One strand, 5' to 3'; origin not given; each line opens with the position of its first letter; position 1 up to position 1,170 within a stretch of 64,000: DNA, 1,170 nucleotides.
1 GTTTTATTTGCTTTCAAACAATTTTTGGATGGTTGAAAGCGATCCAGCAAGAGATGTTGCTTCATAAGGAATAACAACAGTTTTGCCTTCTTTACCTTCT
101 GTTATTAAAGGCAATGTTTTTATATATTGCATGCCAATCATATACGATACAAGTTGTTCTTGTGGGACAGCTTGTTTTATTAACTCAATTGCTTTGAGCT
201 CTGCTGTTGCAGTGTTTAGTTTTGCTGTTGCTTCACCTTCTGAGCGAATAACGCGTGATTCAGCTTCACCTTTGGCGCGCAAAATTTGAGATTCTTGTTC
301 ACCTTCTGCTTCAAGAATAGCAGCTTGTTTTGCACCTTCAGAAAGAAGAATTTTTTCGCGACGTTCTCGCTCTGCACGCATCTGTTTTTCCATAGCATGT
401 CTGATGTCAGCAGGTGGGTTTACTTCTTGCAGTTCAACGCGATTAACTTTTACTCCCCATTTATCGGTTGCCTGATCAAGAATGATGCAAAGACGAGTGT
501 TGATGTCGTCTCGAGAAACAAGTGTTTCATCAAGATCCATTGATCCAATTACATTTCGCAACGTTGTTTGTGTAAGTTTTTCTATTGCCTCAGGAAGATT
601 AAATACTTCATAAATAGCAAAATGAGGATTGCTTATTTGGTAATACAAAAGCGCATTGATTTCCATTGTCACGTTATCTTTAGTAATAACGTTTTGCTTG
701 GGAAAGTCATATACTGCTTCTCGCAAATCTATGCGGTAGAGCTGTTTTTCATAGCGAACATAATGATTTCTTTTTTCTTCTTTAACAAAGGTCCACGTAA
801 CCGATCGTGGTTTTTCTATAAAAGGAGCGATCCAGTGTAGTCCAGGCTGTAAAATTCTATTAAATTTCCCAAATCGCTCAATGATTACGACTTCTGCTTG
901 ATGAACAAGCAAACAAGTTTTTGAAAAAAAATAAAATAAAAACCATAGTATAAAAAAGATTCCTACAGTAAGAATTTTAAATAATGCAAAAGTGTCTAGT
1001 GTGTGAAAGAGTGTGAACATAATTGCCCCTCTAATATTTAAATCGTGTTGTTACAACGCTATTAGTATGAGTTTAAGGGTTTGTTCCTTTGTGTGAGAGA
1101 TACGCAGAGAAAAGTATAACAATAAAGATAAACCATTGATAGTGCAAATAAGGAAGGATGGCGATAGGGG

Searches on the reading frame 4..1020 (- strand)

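Call 87: search_protein_families(library=pfam, proteins=[window:4-1020:-], max_evalue=0.001)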
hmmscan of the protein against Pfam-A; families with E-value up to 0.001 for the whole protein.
window:4-1020:- (338 aa): 1 family
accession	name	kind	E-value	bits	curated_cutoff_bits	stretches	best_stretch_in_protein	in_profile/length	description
PF01145.31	Band_7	-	3.7e-40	138.3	23.6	1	39-241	3-175/176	SPFH domain / Band 7 family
